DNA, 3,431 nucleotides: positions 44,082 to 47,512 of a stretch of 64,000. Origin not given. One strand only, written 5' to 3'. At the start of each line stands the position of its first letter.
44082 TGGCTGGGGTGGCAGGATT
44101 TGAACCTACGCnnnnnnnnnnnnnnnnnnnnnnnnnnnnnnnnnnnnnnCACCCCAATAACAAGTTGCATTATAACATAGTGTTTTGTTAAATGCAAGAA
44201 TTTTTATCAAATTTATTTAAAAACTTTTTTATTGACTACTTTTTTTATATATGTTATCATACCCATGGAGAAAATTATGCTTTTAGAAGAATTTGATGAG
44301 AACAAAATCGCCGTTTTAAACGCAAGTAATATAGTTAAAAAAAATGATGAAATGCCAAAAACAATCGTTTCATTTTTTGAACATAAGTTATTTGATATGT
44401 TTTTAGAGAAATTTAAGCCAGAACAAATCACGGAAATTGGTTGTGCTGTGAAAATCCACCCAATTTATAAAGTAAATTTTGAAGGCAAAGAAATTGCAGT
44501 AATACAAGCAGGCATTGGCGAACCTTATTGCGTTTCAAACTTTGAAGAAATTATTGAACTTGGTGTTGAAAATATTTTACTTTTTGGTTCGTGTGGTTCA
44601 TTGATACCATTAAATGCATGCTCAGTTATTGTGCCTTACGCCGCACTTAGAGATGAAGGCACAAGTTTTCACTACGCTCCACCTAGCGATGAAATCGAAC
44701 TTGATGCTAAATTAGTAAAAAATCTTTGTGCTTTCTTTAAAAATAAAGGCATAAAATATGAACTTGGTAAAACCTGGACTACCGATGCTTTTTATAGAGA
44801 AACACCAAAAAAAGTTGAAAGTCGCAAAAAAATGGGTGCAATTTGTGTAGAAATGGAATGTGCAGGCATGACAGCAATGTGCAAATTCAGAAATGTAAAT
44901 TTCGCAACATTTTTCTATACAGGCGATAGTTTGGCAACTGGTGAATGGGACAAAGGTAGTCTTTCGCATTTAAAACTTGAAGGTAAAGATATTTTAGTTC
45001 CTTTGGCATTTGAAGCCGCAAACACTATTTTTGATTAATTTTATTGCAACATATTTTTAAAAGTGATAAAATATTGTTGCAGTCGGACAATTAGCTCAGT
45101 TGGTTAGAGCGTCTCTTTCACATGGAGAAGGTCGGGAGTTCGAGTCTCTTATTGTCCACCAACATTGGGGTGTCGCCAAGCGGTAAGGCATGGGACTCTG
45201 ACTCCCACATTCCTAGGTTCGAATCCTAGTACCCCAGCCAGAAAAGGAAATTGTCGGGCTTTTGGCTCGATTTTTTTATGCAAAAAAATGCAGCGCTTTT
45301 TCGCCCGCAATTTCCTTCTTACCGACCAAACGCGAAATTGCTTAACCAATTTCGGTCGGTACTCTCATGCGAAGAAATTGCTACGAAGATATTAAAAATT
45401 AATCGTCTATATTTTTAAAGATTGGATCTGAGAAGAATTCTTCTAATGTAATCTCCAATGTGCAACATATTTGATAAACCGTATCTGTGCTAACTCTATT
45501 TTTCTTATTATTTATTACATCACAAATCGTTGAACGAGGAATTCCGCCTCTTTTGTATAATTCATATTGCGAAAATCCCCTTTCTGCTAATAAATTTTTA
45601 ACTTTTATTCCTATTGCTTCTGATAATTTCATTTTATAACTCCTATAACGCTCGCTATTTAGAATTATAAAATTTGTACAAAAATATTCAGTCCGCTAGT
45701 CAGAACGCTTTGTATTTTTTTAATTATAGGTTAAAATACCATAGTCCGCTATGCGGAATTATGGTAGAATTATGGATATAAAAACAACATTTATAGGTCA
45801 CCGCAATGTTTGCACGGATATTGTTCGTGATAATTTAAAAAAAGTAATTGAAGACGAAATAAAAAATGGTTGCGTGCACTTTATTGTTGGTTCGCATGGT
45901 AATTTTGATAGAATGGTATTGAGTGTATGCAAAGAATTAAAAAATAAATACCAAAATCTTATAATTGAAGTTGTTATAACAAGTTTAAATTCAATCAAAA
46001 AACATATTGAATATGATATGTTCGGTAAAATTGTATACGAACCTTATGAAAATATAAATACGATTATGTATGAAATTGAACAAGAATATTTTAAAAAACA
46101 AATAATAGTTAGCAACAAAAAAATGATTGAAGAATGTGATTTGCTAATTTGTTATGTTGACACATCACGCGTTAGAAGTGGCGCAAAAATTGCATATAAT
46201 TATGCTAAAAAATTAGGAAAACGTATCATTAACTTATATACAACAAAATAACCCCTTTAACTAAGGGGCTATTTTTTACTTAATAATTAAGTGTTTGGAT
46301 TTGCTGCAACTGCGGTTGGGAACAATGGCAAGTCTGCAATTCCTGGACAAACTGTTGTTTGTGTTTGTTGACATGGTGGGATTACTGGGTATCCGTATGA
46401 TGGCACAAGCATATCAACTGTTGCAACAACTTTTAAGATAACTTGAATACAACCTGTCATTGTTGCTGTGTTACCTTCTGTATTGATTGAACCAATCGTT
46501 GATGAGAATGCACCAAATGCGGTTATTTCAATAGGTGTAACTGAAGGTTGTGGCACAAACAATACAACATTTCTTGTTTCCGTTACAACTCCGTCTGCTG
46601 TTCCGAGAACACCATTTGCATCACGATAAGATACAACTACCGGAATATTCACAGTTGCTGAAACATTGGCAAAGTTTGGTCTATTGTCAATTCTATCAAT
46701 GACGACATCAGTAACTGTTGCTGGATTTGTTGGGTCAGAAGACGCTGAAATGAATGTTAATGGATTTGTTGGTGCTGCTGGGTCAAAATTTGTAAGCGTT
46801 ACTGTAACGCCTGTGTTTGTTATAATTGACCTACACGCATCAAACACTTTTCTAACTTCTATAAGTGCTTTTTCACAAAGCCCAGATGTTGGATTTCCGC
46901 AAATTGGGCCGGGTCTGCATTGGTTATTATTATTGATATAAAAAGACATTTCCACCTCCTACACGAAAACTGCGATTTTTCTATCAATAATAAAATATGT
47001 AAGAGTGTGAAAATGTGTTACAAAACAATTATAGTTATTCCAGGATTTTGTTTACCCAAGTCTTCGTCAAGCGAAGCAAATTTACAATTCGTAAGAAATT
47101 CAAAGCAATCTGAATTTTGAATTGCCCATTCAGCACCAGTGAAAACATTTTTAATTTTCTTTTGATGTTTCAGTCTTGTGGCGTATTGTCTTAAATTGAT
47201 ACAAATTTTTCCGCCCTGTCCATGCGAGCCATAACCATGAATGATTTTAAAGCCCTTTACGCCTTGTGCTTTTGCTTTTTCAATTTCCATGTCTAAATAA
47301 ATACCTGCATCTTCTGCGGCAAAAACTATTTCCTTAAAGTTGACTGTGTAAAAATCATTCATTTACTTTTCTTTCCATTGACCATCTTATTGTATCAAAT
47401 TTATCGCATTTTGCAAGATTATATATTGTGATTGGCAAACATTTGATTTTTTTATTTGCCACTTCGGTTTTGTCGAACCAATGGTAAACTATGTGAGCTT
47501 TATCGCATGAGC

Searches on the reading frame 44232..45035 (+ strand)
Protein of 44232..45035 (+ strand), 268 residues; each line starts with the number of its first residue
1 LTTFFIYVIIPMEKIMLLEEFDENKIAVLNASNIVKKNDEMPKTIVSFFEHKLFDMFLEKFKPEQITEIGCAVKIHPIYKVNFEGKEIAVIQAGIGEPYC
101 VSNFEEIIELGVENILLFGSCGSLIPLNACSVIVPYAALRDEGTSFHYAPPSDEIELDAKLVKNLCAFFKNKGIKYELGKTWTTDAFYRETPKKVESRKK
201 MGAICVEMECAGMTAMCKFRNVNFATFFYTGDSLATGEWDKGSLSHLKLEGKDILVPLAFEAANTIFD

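Call 80: search_protein_families(library=pfam, proteins=[window:44232-45035:+], max_evalue=0.001)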
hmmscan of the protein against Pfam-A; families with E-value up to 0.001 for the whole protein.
window:44232-45035:+ (268 aa): 1 family
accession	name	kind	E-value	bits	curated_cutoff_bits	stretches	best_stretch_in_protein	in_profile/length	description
PF01048.26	PNP_UDP_1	-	2.8e-29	102.6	25.1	1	74-236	28-202/233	Phosphorylase superfamily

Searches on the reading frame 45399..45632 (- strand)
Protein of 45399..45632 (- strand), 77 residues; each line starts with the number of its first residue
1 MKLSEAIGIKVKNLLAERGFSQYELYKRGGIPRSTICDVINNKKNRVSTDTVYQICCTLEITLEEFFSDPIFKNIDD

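Call 9: search_protein_families(library=ncbifam, proteins=[window:45399-45632:-], max_evalue=1)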
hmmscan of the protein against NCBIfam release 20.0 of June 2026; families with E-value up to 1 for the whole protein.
window:45399-45632:- (77 aa): 7 families
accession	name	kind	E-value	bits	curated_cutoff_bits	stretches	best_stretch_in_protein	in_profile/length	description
NF007408.0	PRK09943.1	equivalog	0.00041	20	211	1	6-70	7-70/185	HTH-type transcriptional regulator PuuR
NF007271.0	PRK09726.1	equivalog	0.00066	19.6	79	1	11-63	17-68/88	type II toxin-antitoxin system antitoxin HipB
TIGR03070.1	couple_hipB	subfamily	0.0015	18.5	71.65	1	6-63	2-58/58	type II toxin-antitoxin system Y4mF family antitoxin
NF010465.0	PRK13890.1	equivalog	0.0064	16.6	96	1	10-64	9-62/121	conjugal transfer protein TrbA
NF041575.1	antitoxPezA_Strep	equivalog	0.024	14.6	290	1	7-62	2-56/158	type II toxin-antitoxin system antitoxin PezA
TIGR02607.1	antidote_HigA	equivalog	0.035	13.9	47.7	1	12-60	13-60/81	HigA family addiction module antitoxin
TIGR04111.1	BcepMu_gp16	hypoth_equivalog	0.2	11.6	34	1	10-44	4-38/55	phage-associated protein, BcepMu gp16 family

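Call 10: search_protein_families(library=pfam, proteins=[window:45399-45632:-], max_evalue=1)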
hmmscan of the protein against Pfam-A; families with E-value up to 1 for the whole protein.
window:45399-45632:- (77 aa): 11 families
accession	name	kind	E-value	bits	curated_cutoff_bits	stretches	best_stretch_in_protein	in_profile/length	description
PF13443.12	HTH_26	-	5.2e-12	46.3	22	1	10-68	1-59/63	Cro/C1-type HTH DNA-binding domain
PF01381.28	HTH_3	-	6e-09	36.3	23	1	12-66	2-55/55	Helix-turn-helix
PF12844.13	HTH_19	-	8.5e-06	26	30.2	1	8-67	1-59/64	Helix-turn-helix domain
PF04218.19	CENP-B_N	-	0.00044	20.3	21.2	1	16-44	19-47/53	CENP-B N-terminal DNA-binding domain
PF07022.19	Phage_CI_repr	-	0.0013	19.5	22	1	19-65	11-56/65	Bacteriophage CI repressor helix-turn-helix domain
PF13384.12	HTH_23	-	0.023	14.9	24.6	1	14-42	13-40/50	Homeodomain-like domain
PF11372.14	DUF3173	-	0.054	13.8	25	1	10-40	24-54/58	Domain of unknown function (DUF3173)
PF21612.3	YchJ_N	-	0.084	13.5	27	1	40-57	11-28/36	YchJ family protein, N-terminal zinc binding domain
PF04719.20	TAFII28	-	0.1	13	27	1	15-54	6-45/86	hTAFII28-like protein conserved region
PF01978.25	TrmB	-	0.11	12.8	25.6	1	14-42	17-45/68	Sugar-specific transcriptional regulator TrmB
PF00356.27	LacI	-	0.12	12.6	27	1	29-53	9-32/46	Bacterial regulatory proteins, lacI family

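Call 11: search_protein_families(library=phrogs, proteins=[window:45399-45632:-], max_evalue=0.01)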
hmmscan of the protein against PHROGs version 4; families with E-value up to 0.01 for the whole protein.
window:45399-45632:- (77 aa): 13 families
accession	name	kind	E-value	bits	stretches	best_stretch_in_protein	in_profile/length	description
phrog_3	-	transcription regulation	9.1e-10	39.9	1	4-72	86-151/430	transcriptional repressor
phrog_8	-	transcription regulation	2.2e-07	31.7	1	10-70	165-219/346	transcriptional regulator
phrog_2339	-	DNA, RNA and nucleotide metabolism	1.2e-06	29.4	1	1-64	20-83/98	HTH DNA binding protein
phrog_1468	-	transcription regulation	4.8e-05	23.9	1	2-44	3-45/67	transcriptional repressor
phrog_21705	-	unknown function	8.6e-05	23.2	1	9-67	122-179/184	-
phrog_2967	-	transcription regulation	0.00047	20.8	1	5-67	9-70/225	transcriptional regulator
phrog_4583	-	transcription regulation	0.00066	20.7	1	6-69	10-72/81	transcriptional repressor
phrog_2136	-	unknown function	0.0033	18.2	1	18-58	43-82/89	-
phrog_59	-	DNA, RNA and nucleotide metabolism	0.0046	17.4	1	13-55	245-282/423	HNH endonuclease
phrog_18318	-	DNA, RNA and nucleotide metabolism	0.0047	18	1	11-63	38-90/108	HTH DNA binding protein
phrog_24334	-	unknown function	0.0048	17.9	1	10-68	6-64/190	-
phrog_147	-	transcription regulation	0.0053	18.1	1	5-56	3-54/100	transcriptional regulator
phrog_7126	-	DNA, RNA and nucleotide metabolism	0.0076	17.2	1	19-62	30-73/120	HTH DNA binding protein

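Call 12: search_protein_families(library=padloc, proteins=[window:45399-45632:-], max_evalue=0.01)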
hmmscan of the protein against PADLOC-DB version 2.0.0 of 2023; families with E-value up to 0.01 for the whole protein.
window:45399-45632:- (77 aa): 4 families
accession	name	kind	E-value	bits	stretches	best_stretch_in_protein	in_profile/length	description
PDLC02926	HTH_VI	-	0.00012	20.2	1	11-66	6-60/92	-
PDLC03665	Control_protein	-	0.00015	20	1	8-67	10-71/77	control protein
PDLC04775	PDC-M69A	-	0.00021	19.7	1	4-67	5-67/113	-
PDLC04142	capH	-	0.00084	18.4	1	5-68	5-67/103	capH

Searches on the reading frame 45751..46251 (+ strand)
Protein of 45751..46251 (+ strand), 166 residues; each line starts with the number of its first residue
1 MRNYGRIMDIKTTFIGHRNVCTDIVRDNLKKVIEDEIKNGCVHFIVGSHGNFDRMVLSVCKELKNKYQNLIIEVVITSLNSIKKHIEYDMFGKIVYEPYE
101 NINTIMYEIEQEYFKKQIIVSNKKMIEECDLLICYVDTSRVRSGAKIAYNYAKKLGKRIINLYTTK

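Call 9: search_protein_families(library=ncbifam, proteins=[window:45772-46251:+], max_evalue=1)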
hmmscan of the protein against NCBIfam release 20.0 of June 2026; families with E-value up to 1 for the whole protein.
window:45772-46251:+ (159 aa): 2 families
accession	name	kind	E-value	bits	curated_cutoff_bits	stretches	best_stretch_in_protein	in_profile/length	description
NF010181.0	PRK13660.1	equivalog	0.0043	17.1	165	1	16-133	25-141/182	hypothetical protein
TIGR00321.1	dhys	equivalog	0.018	14.4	304.25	1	13-126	52-159/301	deoxyhypusine synthase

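Call 10: search_protein_families(library=pfam, proteins=[window:45772-46251:+], max_evalue=1)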
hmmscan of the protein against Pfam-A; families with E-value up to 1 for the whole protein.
window:45772-46251:+ (159 aa): 4 families
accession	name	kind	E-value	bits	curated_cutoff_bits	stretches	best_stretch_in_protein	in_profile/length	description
PF06908.16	YpsA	-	4.3e-06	27.2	27.7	1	16-147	22-151/168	YspA SLOG family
PF05014.21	Nuc_deoxyrib_tr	-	0.0029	18.2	28.8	1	87-157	30-98/117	Nucleoside 2-deoxyribosyltransferase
PF14359.12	DUF4406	-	0.0033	18.2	22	1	84-153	30-90/91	Domain of unknown function (DUF4406)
PF15891.11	Nuc_deoxyri_tr2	-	0.033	15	30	1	88-154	33-100/105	Nucleoside 2-deoxyribosyltransferase like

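Call 11: search_protein_families(library=phrogs, proteins=[window:45772-46251:+], max_evalue=0.01)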
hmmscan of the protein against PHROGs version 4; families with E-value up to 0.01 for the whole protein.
window:45772-46251:+ (159 aa): 2 families
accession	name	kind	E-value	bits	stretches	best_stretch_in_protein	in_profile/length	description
phrog_289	-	other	6.3e-05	23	1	5-155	25-138/500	GTP-binding domain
phrog_355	-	DNA, RNA and nucleotide metabolism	0.0071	16.8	1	117-155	135-172/249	nucleoside 2-deoxyribosyltransferase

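Call 12: search_protein_families(library=padloc, proteins=[window:45772-46251:+], max_evalue=0.01)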
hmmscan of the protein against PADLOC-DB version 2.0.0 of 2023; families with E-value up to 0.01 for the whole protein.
window:45772-46251:+ (159 aa): 0 families

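Call 81: find_encoding_contigs(protein=window:45772-46251:+, flank=3000, max_places=6)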
Protein window:45772-46251:+ (159 aa): no gene with exactly this product is on record in the collection.

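Call 82: find_encoding_contigs(protein=window:45751-46251:+, flank=3000, max_places=6)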
Protein window:45751-46251:+ (166 aa): 8 contigs read that carry it; 1 place shown.
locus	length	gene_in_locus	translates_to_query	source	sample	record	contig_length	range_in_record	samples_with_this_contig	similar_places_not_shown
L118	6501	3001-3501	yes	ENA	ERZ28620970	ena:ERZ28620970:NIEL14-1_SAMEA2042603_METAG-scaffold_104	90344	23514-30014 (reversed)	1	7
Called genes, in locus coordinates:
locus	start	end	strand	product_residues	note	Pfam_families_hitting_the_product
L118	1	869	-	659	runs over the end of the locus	PF00580:UvrD-helicase, PF13245:AAA_19 (weak), PF01443:Viral_helicase1 (weak), PF13538:UvrD_C_2 (weak)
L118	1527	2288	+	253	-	PF01048:PNP_UDP_1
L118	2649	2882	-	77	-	PF12844:HTH_19 (weak), PF13443:HTH_26, PF01381:HTH_3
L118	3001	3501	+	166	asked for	PF06908:YpsA (weak)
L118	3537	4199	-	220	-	-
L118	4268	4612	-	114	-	-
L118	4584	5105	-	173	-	PF00293:NUDIX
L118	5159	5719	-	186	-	PF08207:EFP_N, PF01132:EFP, PF09285:Elong-fact-P_C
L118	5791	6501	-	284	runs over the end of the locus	PF01261:AP_endonuc_2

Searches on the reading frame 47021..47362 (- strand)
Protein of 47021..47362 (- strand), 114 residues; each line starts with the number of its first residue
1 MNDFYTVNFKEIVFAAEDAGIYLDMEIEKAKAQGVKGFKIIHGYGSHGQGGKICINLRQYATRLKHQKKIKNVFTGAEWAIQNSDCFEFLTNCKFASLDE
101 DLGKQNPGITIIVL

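Call 80: search_protein_families(library=pfam, proteins=[window:47021-47362:-], max_evalue=0.001)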
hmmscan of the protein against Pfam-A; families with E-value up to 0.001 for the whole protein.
window:47021-47362:- (114 aa): 1 family
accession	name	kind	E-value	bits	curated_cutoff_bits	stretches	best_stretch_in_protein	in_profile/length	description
PF01713.27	Smr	-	0.00043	20.8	25.7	1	16-71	8-57/77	Smr domain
